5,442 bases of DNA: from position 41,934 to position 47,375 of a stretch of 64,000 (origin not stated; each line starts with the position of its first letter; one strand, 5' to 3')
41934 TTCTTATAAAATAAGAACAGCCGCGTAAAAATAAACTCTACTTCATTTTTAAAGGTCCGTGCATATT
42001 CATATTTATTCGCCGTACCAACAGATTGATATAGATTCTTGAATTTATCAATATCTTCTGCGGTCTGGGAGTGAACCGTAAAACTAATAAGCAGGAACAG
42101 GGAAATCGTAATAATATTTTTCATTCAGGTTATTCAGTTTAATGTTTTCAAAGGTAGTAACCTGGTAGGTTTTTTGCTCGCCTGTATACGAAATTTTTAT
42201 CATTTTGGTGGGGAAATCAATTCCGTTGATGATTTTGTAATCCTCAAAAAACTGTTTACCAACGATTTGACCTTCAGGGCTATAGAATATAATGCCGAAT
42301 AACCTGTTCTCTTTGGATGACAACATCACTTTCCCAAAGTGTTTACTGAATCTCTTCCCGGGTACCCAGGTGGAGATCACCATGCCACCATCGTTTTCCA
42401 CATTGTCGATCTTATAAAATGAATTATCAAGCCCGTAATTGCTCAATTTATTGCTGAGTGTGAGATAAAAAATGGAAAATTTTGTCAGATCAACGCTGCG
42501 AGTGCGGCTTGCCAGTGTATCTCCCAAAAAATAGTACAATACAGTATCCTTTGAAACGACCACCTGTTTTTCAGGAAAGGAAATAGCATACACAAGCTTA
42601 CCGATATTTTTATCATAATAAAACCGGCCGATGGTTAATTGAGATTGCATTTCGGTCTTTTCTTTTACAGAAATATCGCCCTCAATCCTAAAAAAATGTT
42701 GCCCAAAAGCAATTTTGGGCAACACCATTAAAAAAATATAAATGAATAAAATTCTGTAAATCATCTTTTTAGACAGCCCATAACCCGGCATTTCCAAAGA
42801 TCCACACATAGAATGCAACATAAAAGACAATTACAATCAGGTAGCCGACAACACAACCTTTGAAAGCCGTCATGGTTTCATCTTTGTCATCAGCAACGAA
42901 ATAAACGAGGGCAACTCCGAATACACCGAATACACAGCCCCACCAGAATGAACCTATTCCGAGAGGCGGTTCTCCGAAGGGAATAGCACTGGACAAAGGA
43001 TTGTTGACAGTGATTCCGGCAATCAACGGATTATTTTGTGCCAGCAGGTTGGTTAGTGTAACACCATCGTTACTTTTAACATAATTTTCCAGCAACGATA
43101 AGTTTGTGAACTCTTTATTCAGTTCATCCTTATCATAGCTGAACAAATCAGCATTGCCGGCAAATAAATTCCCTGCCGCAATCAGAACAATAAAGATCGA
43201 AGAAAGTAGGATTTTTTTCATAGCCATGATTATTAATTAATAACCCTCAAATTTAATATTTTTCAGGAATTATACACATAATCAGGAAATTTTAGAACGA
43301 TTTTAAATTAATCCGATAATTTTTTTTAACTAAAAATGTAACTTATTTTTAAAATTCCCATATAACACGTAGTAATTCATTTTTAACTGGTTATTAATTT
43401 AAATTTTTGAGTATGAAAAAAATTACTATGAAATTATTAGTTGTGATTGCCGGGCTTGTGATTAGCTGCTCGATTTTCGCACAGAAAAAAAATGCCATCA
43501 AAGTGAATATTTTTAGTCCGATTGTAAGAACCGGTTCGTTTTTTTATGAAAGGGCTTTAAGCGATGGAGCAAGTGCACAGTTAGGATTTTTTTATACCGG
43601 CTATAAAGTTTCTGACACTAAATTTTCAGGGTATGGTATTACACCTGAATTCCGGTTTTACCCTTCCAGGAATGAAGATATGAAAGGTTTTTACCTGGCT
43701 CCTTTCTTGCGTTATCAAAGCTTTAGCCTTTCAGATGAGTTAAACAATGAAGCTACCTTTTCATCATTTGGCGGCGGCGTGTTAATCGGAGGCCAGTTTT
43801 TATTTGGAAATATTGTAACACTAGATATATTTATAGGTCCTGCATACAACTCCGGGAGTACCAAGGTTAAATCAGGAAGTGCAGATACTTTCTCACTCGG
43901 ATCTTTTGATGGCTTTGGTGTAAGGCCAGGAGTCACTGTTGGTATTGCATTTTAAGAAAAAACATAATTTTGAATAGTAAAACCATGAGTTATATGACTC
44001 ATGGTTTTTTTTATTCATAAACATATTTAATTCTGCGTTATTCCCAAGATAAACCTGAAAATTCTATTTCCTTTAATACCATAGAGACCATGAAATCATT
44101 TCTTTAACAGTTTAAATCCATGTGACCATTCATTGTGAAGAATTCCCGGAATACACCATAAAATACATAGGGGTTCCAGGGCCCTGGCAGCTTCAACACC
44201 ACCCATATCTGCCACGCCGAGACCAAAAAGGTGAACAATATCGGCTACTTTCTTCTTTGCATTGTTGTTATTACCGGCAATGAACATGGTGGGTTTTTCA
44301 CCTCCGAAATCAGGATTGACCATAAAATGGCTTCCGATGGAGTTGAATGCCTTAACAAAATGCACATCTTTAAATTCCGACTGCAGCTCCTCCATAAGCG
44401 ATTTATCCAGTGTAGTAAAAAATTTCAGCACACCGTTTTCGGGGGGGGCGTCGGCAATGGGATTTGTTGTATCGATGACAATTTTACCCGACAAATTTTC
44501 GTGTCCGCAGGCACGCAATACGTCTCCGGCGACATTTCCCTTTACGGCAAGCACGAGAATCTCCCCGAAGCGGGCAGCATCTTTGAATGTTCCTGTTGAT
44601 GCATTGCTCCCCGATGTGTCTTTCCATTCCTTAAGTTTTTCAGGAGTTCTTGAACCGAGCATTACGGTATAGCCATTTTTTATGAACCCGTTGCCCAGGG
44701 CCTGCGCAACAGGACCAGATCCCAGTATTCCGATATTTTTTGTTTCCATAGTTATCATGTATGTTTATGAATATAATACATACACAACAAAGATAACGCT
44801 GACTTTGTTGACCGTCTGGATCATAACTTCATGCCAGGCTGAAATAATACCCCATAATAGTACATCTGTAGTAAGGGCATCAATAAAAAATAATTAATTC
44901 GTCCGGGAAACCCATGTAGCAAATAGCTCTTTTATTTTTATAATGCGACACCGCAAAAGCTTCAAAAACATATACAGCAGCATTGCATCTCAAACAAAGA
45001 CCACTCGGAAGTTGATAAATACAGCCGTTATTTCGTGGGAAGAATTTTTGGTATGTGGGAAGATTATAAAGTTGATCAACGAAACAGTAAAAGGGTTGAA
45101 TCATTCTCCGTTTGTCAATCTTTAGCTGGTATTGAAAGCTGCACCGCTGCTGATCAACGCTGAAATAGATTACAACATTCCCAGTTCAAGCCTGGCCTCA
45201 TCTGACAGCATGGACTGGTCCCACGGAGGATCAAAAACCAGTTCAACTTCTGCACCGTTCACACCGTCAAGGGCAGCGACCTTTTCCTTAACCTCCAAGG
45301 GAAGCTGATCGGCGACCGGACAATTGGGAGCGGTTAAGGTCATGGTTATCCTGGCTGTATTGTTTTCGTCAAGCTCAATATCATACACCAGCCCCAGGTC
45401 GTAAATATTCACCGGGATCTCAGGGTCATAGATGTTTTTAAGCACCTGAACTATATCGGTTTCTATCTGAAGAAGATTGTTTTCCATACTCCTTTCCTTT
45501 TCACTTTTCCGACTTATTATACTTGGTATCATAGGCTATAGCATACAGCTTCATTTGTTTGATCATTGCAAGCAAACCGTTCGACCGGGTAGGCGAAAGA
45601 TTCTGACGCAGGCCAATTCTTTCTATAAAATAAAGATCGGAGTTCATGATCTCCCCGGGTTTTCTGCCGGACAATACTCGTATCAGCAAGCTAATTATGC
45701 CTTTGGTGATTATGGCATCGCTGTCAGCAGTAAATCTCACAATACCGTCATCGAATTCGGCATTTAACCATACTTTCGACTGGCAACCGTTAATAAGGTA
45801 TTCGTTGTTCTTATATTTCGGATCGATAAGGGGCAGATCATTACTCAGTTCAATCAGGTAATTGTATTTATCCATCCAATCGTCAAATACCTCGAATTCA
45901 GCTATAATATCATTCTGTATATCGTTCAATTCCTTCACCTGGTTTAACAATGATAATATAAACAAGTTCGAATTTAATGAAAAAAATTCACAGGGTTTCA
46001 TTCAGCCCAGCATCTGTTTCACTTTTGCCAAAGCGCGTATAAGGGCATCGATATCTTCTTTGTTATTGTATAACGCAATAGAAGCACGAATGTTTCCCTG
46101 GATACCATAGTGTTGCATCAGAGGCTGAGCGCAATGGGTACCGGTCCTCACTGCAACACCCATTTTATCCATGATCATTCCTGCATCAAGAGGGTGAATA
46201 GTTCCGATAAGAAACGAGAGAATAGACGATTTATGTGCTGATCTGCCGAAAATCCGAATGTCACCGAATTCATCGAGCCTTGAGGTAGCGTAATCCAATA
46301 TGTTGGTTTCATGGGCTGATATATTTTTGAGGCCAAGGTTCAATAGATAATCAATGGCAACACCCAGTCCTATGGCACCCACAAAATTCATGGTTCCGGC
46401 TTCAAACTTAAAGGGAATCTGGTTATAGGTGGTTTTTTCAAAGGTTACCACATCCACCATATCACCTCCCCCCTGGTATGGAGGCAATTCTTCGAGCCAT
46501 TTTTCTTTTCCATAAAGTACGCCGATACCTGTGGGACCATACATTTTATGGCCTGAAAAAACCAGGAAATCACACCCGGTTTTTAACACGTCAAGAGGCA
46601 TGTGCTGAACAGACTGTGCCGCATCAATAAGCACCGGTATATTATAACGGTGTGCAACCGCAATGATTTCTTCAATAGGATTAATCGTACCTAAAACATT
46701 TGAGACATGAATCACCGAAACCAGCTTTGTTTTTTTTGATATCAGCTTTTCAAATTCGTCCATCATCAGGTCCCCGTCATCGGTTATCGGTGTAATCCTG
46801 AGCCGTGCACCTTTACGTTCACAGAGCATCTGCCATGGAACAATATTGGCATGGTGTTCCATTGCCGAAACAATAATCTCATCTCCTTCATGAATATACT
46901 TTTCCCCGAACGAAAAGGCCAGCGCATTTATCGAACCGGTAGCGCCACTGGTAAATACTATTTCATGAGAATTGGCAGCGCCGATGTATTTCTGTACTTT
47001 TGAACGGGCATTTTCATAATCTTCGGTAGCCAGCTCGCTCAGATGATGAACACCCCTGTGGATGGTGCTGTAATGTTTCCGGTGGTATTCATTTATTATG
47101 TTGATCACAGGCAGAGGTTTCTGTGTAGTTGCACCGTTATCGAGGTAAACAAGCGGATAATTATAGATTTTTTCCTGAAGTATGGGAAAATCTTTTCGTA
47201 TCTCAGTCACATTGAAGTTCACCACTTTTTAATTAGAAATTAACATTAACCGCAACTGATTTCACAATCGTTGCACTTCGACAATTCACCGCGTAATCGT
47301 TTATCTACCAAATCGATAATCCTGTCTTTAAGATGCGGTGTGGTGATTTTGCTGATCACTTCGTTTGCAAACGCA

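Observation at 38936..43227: Six-gene coupled operon: membrane protein, LolA-like, YidD-like, two TPR-hairpin paralogs, dprA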

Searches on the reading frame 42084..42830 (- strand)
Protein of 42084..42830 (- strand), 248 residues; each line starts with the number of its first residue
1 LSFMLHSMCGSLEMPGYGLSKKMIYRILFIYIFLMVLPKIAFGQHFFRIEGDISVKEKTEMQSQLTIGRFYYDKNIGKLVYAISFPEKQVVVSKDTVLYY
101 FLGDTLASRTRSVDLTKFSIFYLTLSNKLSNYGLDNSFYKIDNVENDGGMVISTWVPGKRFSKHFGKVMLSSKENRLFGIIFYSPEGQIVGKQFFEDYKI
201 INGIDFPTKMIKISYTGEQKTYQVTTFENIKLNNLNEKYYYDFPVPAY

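Call 3: search_protein_families(library=pfam, proteins=[window:42084-42830:-], max_evalue=0.1)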
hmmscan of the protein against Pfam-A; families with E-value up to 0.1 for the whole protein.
window:42084-42830:- (248 aa): 2 families
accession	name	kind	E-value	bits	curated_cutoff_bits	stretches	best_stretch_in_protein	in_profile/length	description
PF17131.11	LolA_like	-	0.0062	16.7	30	1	168-240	106-177/184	Outer membrane lipoprotein-sorting protein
PF19085.6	Choline_bind_2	-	0.098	13.3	27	0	138-158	11-27/38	Choline-binding repeat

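Call 4: search_protein_families(library=ncbifam, proteins=[window:42084-42830:-], max_evalue=0.1)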
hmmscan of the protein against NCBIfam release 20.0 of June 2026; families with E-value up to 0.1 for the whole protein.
window:42084-42830:- (248 aa): 1 family
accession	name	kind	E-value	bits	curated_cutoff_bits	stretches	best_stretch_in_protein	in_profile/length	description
NF041452.1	DDP3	equivalog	0.0084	16.4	140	1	180-235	39-89/116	DNA distortion polypeptide 3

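Call 18: search_protein_families(library=pfam, alignment_id=A2, max_evalue=0.01)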
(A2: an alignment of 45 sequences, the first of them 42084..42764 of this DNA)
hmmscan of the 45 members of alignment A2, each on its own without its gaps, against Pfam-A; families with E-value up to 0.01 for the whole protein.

A. member 1, window:42084-42764:- (226 aa): 1 family
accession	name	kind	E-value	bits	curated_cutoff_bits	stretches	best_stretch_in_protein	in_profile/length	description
PF17131.11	LolA_like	-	0.005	17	30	1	146-218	106-177/184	Outer membrane lipoprotein-sorting protein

B. families by the number of members that match (of 45 scanned): 3 families
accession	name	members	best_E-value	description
PF17131.11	LolA_like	7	0.0011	Outer membrane lipoprotein-sorting protein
PF14125.13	DUF4292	5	0.00013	Domain of unknown function (DUF4292)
PF22721.1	TBP-TOTE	1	0.0088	TATA-binding-like protein domain of the TOTE conflict systems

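Call 19: search_solved_structures(query=A2, max_evalue=1, show_alignments=1)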
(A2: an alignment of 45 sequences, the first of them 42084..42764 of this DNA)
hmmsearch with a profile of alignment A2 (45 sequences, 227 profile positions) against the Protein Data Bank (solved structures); distinct sequences matched with E-value up to 1: 3.
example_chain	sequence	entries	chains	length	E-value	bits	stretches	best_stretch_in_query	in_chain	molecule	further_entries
6gl0_A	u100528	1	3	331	0.34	13.6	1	107-150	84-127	Endoglucanase, family GH5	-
6gl2_A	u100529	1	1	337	0.35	13.6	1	107-150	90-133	Endoglucanase, family GH5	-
5o94_A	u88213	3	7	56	0.93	12.2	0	152-183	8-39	Metal binding GB1 | Immunoglobulin G-binding protein G | Nickel-Binding Protein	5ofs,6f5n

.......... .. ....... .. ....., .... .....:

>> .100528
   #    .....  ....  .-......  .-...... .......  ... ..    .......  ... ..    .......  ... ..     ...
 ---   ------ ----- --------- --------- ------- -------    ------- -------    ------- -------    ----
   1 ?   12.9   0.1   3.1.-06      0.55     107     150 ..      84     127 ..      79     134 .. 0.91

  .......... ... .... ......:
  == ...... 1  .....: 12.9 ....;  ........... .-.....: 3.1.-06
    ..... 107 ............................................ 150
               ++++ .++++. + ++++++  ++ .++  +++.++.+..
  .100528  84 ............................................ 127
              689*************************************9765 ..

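Call 30: find_homologous_proteins(query=window:42084-42764:-, max_evalue=0.001)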
Query window:42084-42764:- (226 aa): 34 proteins with E <= 0.001 among 152 candidates.
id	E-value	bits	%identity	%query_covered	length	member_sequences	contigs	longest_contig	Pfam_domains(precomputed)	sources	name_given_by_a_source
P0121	3.3e-144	496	100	100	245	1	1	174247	-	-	-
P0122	1.2e-118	413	83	98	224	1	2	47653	-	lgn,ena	-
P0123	9.4e-104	364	69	100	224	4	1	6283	-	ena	-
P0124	4.5e-103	362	69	100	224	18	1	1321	-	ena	-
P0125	2.6e-102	359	68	100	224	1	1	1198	-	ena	-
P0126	9.7e-102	358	69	100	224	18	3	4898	-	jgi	jgi:hypothetical protein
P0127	1.2e-101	357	69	100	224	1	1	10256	-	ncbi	-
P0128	4.9e-101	355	68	98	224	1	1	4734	-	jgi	-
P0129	1.2e-98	347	70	95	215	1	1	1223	-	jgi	jgi:hypothetical protein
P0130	2.0e-96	340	67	94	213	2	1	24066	-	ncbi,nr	ncbi:MAG: hypothetical protein JXB00_18305 [Bacteroidales bacterium]|nr:hypothetical protein [Bacter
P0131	4.0e-96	339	66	98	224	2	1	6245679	-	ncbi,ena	-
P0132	2.3e-94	333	64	97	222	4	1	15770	-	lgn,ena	-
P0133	2.8e-93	330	69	92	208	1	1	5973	-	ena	-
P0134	1.0e-91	325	66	94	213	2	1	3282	-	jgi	jgi:hypothetical protein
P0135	2.1e-91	324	61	99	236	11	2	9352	-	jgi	jgi:hypothetical protein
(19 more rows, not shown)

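Call 37: predict_structure(alignment_id=A6)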
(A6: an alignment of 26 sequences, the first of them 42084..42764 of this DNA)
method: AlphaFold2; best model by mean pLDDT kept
length: 226 residues; sequences in the alignment: 26
mean_pLDDT: 90.3   pTM: 0.80
mean pLDDT of the five models: 90.3, 89.9, 88.9, 87.0, 86.5
residues with pLDDT >= 90: 155; 70-90: 61; 50-70: 10; < 50: 0
segments of 3 or more residues with pLDDT < 50: none
pLDDT, mean of each block of 10 residues (from residue 1): 84 69 84 92 95 93 94 92 88 86 92 93 94 95 96 95 96 94 95 92 96 79 80
secondary structure, 60 per line:
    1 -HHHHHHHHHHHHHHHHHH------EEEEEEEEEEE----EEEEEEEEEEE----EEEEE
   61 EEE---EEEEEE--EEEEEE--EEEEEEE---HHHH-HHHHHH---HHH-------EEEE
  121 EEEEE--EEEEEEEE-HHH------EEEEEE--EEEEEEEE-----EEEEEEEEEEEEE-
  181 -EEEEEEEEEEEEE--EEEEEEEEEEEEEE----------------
elements in order: H2-19 E26-36 E41-51 E56-63 E67-72 E75-80 E83-89 H93-96 H98-103 E117-125 E128-135 E146-151 E154-161 E167-179 E182-194 E197-210

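Call 39: fold_search(model_id=the predicted structure, library=pdb)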
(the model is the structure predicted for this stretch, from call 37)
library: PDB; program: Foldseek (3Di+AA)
matches with E <= 10: 1364; with E <= 0.001: 93
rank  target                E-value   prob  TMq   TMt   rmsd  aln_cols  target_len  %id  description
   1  3buu_B                2.5e-11  1.00  0.56  0.58   7.5       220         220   19  Crystal structure of LolA superfamily protein NE2245 from Nitrosomonas europaea (released 2008-01-22)
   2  3buu_A                2.6e-11  1.00  0.56  0.57   7.5       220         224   19  Crystal structure of LolA superfamily protein NE2245 from Nitrosomonas europaea (released 2008-01-22)
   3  4z48_A                1.5e-09  1.00  0.60  0.57   6.9       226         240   14  Crystal structure of a DUF1329 family protein (DESPIG_00262) from Desulfovibrio piger ATCC 29098 at 1.75 A resolution (released 2015-04-22)
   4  9tp6_B                3.5e-09  1.00  0.61  0.58   6.8       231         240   11  Structure of LolA3 from Porphyromonas gingivalis (released 2026-02-18)
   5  2w7q_A                4.9e-09  1.00  0.43  0.48   7.5       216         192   14  Structure of Pseudomonas aeruginosa LolA (released 2009-12-29)
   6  9tp6_A                6.8e-09  1.00  0.60  0.58   5.6       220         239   10  Structure of LolA3 from Porphyromonas gingivalis (released 2026-02-18)
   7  3bk5                  9.0e-09  1.00  0.60  0.58   6.4       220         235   11  Crystal structure of putative outer membrane lipoprotein-sorting protein domain from Vibrio parahaemolyticus (released 2008-02-05)
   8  9c89                  3.1e-08  1.00  0.42  0.54   8.8       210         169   11  Crystal structure of outer membrane lipoprotein carrier protein (LolA) from Ehrlichia chaffeensis (released 2024-06-19)
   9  8orn_A                3.5e-08  1.00  0.45  0.53   7.4       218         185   11  Crystal structure of Xanthomonas campestris pv. campestris LolA-LolB complex (released 2023-07-05)
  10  2w7q_B                3.5e-08  1.00  0.41  0.48   7.7       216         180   13  Structure of Pseudomonas aeruginosa LolA (released 2009-12-29)
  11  8t5j                  5.1e-08  1.00  0.40  0.52   6.3       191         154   14  Crystal structure of outer membrane lipoprotein carrier protein (LolA) from Francisella philomiragia (released 2023-06-28)
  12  8v1k_A                5.4e-08  1.00  0.43  0.50   6.2       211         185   15  Crystal structure of outer membrane lipoprotein carrier protein (LolA) from Francisella tularensis (released 2023-11-29)
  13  7z6w                  6.4e-08  1.00  0.40  0.46   8.7       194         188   11  Complex of E. coli LolA and lipoprotein (released 2022-09-07)
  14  8chx_B                2.1e-07  1.00  0.38  0.45   9.1       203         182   16  Structure and function of LolA from Vibrio cholerae (released 2023-06-21)
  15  6f3z_B                2.2e-07  1.00  0.35  0.40  10.9       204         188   12  Complex of E. coli LolA and periplasmic domain of LolC (released 2018-07-25)
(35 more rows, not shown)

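Call 58: search_protein_families(library=padloc, proteins=[window:42084-42764:-], max_evalue=0.01)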
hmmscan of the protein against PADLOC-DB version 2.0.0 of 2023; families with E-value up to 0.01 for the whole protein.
window:42084-42764:- (226 aa): 0 families

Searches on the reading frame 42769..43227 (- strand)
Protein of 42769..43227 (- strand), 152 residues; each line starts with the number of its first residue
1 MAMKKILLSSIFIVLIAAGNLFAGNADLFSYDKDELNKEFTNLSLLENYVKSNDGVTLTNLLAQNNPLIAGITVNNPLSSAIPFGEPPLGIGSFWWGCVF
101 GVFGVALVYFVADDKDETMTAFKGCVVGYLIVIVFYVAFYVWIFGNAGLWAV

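Call 3: search_protein_families(library=pfam, proteins=[window:42769-43227:-], max_evalue=0.1)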
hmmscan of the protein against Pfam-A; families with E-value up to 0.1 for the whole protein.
window:42769-43227:- (152 aa): 1 family
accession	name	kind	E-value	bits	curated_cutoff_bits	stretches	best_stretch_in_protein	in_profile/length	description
PF09991.14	DUF2232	-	0.039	13.6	27.8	1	95-145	62-111/290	Predicted membrane protein (DUF2232)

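Call 4: search_protein_families(library=ncbifam, proteins=[window:42769-43227:-], max_evalue=0.1)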
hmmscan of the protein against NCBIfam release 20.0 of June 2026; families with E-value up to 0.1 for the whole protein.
window:42769-43227:- (152 aa): 0 families

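Call 20: search_protein_families(library=pfam, alignment_id=A3, max_evalue=0.01)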
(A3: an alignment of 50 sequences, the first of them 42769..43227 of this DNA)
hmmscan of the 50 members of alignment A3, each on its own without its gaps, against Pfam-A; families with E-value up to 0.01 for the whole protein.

A. member 1, window:42769-43227:- (152 aa): 0 families

B. families by the number of members that match (of 50 scanned): 7 families
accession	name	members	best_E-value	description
PF03631.20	Virul_fac_BrkB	5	0.0024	Virulence factor BrkB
PF09991.14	DUF2232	3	0.00027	Predicted membrane protein (DUF2232)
PF18895.5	T4SS_pilin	3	0.0015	Type IV secretion system pilin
PF07907.16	YibE_F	2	0.0014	YibE/F-like protein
PF07331.16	TctB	2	0.0044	Tripartite tricarboxylate transporter TctB family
PF07667.16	DUF1600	1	9.6e-05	Protein of unknown function (DUF1600)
PF10779.14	XhlA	1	0.00066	Haemolysin XhlA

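Call 58: search_protein_families(library=padloc, proteins=[window:42769-43227:-], max_evalue=0.01)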
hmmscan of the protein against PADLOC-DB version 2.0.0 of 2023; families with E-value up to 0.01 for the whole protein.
window:42769-43227:- (152 aa): 0 families

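Call 61: search_protein_representatives(protein=window:42769-43227:-)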
Query: 152 residues. Proteins with E-value up to 0.001 (for the whole library): 503; up to 1e-10: 251; up to 1e-30: 4. The best 150 are listed.
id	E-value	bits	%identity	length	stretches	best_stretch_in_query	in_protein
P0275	1.0e-46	174.9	55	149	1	3-150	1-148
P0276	8.5e-35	136.1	42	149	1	3-148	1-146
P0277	3.7e-32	127.6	45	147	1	4-147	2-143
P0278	1.3e-31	125.8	47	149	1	3-147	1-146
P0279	3.0e-28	114.9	41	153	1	5-143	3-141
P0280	3.9e-28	114.5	44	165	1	10-140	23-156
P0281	6.2e-27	110.6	37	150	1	4-146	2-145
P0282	1.3e-26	109.5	48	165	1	20-145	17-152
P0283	2.2e-26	108.8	42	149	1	3-146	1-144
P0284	5.2e-26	107.6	41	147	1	4-146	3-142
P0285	7.6e-26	107.1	45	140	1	3-131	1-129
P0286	9.1e-26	106.8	39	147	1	4-145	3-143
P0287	9.8e-26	106.7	44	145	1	3-131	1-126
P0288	9.9e-26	106.7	44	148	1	3-145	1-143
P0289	1.3e-25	106.3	39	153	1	8-145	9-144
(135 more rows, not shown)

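Call 92: search_solved_structures(query=A3, max_evalue=1)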
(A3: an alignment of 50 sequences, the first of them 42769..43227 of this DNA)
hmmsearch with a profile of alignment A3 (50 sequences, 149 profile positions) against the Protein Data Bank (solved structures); distinct sequences matched with E-value up to 1: 7.
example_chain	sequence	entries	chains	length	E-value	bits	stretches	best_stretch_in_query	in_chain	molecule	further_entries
9vfc_A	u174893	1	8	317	0.012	18.4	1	80-137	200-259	heliorhodopsin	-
3duz_A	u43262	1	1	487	0.16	14.8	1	61-115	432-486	Major envelope glycoprotein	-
5fmv_A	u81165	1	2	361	0.28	14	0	19-79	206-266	RECEPTOR-TYPE TYROSINE-PROTEIN PHOSPHATASE C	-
5fn6_A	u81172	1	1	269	0.59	13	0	19-73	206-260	RECEPTOR-TYPE TYROSINE-PROTEIN PHOSPHATASE C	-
8vse_A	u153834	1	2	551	0.81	12.5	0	19-79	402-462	Receptor-type tyrosine-protein phosphatase C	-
4oau_C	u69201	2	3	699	0.82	12.5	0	30-74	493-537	2-5A-dependent ribonuclease | PROTEIN (RNase L)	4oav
2jz5_A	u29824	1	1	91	0.86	12.5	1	26-76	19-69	Uncharacterized protein VPA0419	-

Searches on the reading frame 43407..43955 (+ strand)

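Call 36: search_protein_families(library=pfam, proteins=[window:43407-43955:+], max_evalue=0.01)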
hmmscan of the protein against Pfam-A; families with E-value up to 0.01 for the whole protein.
window:43407-43955:+ (182 aa): 1 family
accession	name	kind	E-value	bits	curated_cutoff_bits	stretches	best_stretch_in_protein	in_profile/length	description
PF12099.14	DUF3575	-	4.1e-11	43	21.1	1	16-149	6-141/177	Protein of unknown function (DUF3575)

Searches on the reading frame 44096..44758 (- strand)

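Call 90: search_protein_families(library=pfam, proteins=[window:44096-44758:-], max_evalue=0.00001)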
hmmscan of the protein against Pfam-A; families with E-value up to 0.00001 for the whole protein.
window:44096-44758:- (220 aa): 1 family
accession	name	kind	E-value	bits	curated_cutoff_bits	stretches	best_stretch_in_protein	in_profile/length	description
PF03807.23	F420_oxidored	-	1.2e-21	77.6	21.6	1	9-100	2-94/94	NADP oxidoreductase coenzyme F420-dependent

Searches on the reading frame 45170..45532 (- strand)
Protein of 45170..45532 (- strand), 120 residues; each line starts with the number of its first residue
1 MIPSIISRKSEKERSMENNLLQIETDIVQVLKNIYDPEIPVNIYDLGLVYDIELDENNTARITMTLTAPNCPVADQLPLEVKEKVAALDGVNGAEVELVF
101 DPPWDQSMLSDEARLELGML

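Call 90: search_protein_families(library=pfam, proteins=[window:45170-45532:-], max_evalue=0.00001)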
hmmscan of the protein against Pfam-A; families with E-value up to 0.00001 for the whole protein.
window:45170-45532:- (120 aa): 1 family
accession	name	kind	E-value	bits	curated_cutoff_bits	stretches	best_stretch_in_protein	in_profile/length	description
PF01883.24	FeS_assembly_P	-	8.2e-20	71.3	23.5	1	24-97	1-72/73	Iron-sulfur cluster assembly protein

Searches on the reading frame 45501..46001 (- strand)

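Call 90: search_protein_families(library=pfam, proteins=[window:45501-46001:-], max_evalue=0.00001)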
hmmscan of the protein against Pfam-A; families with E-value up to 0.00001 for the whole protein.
window:45501-46001:- (166 aa): 1 family
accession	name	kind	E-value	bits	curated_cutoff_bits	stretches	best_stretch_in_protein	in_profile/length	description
PF02657.20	SufE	-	2.7e-45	153.5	27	1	34-151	2-119/121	Fe-S metabolism associated domain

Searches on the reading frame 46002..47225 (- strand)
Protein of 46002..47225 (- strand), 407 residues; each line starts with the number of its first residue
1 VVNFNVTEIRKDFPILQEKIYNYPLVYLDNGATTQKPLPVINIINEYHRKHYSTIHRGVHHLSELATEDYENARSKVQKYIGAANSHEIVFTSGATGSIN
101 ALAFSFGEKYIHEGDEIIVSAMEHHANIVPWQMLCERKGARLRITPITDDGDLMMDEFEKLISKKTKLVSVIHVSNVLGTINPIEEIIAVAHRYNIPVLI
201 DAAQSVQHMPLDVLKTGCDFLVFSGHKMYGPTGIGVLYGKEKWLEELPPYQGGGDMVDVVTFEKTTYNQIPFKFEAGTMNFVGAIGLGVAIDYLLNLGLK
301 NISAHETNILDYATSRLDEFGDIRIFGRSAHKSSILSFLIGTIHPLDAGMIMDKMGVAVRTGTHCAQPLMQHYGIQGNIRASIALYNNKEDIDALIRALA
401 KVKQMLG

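Call 90: search_protein_families(library=pfam, proteins=[window:46002-47225:-], max_evalue=0.00001)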
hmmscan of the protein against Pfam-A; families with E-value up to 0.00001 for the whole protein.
window:46002-47225:- (407 aa): 6 families
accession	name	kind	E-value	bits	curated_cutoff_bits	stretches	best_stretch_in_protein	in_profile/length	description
PF00266.25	Aminotran_5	-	7.5e-144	479.7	21.5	1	26-395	1-371/371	Aminotransferase class-V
PF00155.27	Aminotran_1_2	-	1.9e-10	40.9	19.7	1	71-245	45-239/361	Aminotransferase class I and II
PF01041.23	DegT_DnrJ_EryC1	-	1.1e-08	35.2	19.8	1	76-206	32-150/360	DegT/DnrJ/EryC1/StrS aminotransferase family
PF01053.26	Cys_Met_Meta_PP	-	2e-07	30.3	27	1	88-227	70-198/381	Cys/Met metabolism PLP-dependent enzyme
PF01212.27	Beta_elim_lyase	-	8.8e-07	29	27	1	74-245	38-217/288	Beta-eliminating lyase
PF03841.19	SelA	-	9.8e-06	25.3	22.8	0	155-247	126-233/367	L-seryl-tRNA selenium transferase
